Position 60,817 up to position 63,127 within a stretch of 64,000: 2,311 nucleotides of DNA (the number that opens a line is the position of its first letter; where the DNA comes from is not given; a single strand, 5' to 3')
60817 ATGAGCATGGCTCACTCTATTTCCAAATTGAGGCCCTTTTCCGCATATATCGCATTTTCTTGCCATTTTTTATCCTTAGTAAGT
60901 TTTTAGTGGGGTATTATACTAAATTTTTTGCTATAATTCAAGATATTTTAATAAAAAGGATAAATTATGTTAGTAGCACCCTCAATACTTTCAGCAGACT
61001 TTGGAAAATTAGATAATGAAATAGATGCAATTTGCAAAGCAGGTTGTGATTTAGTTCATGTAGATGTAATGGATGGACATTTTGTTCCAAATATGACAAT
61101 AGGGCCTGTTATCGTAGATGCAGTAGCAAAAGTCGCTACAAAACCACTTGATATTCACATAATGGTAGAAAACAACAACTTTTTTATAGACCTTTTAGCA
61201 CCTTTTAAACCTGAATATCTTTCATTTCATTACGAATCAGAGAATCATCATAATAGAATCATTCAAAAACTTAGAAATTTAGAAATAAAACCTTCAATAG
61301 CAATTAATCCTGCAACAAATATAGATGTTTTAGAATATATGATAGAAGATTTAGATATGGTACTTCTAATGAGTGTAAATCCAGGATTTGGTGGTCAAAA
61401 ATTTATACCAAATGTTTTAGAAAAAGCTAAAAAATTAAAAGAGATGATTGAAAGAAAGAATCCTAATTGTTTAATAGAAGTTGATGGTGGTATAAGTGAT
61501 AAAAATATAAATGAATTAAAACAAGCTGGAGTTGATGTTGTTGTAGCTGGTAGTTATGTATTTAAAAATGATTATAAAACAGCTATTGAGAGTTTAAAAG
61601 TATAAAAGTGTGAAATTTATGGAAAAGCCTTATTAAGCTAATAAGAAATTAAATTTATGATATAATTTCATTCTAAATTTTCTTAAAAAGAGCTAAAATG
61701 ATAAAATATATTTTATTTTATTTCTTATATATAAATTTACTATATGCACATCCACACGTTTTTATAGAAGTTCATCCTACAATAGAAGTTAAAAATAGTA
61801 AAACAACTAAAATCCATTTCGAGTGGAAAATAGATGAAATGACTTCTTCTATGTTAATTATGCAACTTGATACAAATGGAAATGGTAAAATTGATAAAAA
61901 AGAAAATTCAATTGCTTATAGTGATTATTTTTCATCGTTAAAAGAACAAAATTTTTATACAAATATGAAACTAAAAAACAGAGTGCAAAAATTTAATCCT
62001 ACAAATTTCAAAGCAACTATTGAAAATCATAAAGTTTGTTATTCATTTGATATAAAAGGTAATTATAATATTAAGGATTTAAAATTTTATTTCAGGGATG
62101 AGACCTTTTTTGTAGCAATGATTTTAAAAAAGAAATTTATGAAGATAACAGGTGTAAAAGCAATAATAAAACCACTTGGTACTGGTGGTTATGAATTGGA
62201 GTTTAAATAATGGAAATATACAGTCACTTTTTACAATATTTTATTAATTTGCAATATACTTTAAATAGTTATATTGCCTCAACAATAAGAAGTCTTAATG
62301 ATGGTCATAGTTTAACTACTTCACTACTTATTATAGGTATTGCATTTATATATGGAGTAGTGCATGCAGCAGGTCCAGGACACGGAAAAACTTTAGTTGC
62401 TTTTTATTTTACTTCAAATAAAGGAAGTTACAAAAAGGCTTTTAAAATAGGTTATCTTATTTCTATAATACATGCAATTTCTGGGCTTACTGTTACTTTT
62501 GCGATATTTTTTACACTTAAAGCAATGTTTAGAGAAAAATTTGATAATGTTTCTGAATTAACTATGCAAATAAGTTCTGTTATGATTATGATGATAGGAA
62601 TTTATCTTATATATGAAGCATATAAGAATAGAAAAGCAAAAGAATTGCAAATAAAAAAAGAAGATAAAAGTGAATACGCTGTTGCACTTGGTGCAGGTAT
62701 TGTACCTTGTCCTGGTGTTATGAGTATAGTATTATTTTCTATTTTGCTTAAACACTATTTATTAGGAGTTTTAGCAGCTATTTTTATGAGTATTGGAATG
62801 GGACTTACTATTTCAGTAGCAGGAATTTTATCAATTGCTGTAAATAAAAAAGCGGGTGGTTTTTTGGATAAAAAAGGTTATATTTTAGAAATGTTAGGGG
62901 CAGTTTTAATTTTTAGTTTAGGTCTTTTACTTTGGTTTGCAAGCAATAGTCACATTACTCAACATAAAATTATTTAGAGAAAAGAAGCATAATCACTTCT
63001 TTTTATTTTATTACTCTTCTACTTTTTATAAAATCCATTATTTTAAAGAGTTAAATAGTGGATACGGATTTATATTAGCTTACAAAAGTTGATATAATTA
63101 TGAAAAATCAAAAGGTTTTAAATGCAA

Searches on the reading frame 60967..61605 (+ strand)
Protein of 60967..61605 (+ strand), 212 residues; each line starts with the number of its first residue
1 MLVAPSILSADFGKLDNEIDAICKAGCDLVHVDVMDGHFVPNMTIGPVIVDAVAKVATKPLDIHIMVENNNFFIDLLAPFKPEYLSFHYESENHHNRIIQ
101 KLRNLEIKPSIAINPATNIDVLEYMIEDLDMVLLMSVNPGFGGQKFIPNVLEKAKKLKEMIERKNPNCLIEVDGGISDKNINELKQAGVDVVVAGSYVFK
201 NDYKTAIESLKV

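Call 30: search_protein_families(library=pfam, proteins=[window:60967-61605:+], max_evalue=0.01)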
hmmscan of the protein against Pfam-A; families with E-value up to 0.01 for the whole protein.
window:60967-61605:+ (212 aa): 3 families
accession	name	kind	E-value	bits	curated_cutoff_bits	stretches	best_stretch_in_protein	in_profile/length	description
PF00834.25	Ribul_P_3_epim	-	1.4e-79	266.6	21.1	1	3-199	2-198/198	Ribulose-phosphate 3 epimerase family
PF01729.25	QRPTase_C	-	1.1e-06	28.9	23.1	1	151-197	111-157/169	Quinolinate phosphoribosyl transferase, C-terminal domain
PF00977.27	His_biosynth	-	0.0091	15.9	23.6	0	154-201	58-108/228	Histidine biosynthesis protein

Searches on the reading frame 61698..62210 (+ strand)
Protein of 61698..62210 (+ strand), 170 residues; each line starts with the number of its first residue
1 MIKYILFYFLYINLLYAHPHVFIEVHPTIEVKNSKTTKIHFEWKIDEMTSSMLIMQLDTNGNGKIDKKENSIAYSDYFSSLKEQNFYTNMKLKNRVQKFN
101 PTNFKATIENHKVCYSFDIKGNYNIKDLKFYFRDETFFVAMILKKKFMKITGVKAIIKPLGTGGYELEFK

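Call 30: search_protein_families(library=pfam, proteins=[window:61698-62210:+], max_evalue=0.01)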
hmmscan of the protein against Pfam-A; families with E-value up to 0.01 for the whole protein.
window:61698-62210:+ (170 aa): 2 families
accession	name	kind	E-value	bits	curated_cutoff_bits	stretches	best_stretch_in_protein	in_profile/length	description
PF06226.18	DUF1007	-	1.8e-26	93.9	27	1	6-145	4-150/211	Protein of unknown function (DUF1007)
PF13202.12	EF-hand_5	-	0.001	18.9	25.9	1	55-69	6-20/25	EF hand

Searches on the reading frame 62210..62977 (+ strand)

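Call 31: search_protein_families(library=pfam, proteins=[window:62210-62977:+], max_evalue=0.01)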
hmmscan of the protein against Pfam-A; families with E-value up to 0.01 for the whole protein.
window:62210-62977:+ (255 aa): 1 family
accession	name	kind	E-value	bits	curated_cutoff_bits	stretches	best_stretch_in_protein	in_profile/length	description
PF03824.22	NicO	-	7.6e-16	58.7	27.7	2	40-154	3-121/287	High-affinity nickel-transport protein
